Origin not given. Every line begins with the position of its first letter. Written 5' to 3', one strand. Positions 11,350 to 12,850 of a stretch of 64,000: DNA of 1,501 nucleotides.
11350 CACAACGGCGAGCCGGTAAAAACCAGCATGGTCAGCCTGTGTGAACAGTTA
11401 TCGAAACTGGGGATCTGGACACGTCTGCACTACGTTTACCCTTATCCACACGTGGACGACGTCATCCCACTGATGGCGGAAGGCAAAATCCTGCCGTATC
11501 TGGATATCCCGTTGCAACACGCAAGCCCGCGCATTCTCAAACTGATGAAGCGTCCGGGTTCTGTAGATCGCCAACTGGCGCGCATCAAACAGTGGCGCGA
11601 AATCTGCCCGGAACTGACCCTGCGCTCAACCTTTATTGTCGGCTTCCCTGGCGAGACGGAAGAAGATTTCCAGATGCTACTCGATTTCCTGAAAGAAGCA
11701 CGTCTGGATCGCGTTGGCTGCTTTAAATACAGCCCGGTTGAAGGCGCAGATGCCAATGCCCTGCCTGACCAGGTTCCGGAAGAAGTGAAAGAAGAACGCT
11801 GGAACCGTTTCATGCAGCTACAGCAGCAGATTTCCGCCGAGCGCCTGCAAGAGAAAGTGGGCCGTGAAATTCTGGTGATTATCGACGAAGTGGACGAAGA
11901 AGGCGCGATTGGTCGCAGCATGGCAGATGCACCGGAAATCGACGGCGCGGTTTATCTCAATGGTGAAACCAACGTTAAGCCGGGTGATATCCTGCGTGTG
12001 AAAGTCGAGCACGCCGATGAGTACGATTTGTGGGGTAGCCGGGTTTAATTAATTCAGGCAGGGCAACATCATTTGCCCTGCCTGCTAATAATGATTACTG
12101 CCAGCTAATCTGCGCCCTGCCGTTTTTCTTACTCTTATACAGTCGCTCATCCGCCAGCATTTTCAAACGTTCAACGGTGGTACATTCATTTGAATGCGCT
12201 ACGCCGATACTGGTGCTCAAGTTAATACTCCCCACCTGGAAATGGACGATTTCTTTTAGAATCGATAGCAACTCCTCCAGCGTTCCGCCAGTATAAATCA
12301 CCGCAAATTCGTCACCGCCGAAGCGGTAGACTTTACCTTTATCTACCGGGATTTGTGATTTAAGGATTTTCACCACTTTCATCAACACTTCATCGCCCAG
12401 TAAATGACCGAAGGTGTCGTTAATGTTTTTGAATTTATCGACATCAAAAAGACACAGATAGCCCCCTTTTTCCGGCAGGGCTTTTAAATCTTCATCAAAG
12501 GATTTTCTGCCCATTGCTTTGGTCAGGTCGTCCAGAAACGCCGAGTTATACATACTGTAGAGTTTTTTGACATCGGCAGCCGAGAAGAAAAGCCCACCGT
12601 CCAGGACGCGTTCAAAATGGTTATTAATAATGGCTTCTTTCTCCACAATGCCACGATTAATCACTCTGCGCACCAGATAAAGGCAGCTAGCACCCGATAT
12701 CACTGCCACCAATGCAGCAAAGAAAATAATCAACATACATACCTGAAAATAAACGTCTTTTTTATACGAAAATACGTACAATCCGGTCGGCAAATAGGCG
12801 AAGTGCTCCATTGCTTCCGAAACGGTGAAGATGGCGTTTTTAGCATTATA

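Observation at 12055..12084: Perfect 12 bp hairpin between convergent rimO and dgcI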

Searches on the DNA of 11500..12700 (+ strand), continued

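Call 51: get_annotated_region(hit=H88, flank=60)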
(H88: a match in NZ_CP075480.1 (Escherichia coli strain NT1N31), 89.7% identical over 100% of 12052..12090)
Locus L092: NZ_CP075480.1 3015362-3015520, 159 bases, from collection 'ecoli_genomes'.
description: Escherichia coli strain NT1N31 chromosome, complete genome
organism: Escherichia coli strain NT1N31 (NCBI taxid 562)
replicon: chromosome; assembly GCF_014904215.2
host: pig; source: pig farm; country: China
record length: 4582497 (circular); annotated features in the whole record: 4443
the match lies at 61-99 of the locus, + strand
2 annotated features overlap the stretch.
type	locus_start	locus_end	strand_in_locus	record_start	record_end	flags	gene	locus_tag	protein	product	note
CDS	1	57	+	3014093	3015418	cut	rimO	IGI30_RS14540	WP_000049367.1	30S ribosomal protein S12 methylthiotransferase RimO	-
CDS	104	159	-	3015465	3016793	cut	dgcI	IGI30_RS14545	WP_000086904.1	GGDEF domain-containing protein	-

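Call 52: get_annotated_region(hit=H90, flank=60)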
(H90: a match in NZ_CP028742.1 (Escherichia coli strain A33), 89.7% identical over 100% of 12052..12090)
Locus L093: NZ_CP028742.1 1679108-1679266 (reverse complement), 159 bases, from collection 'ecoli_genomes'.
description: Escherichia coli strain A33 chromosome, complete genome
organism: Escherichia coli strain A33 (NCBI taxid 562)
replicon: chromosome; assembly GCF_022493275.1
host: Perameles nasuta; source: feces; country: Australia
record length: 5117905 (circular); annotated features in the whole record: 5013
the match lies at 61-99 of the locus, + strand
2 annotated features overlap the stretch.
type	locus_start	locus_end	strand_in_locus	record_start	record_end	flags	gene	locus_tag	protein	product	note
CDS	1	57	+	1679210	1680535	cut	rimO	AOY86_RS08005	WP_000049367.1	30S ribosomal protein S12 methylthiotransferase RimO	-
CDS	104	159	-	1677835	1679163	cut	dgcI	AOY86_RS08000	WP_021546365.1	GGDEF domain-containing protein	-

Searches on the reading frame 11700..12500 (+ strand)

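Call 63: search_protein_families(library=pfam, proteins=[L002:2225-2608:+, L002:2601-2927:+])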
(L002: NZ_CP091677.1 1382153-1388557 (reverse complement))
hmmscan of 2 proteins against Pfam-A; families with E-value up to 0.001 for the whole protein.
L002:2225-2608:+ (128 aa): 1 family
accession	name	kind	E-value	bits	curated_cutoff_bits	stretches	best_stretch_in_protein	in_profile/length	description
PF06296.18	RelE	-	6.9e-33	113.8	27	1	1-124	1-120/120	RelE toxin of RelE / RelB toxin-antitoxin system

L002:2601-2927:+ (109 aa): 3 families
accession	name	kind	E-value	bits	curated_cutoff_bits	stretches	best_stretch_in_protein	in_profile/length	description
PF01381.28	HTH_3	-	1.9e-09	37.8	23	1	53-94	1-42/55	Helix-turn-helix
PF13560.12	HTH_31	-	1.4e-05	25.8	27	1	50-96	3-50/64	Helix-turn-helix domain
PF15731.11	MqsA_antitoxin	-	0.0005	20.6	30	1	31-105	53-125/131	Antitoxin component of bacterial toxin-antitoxin system, MqsA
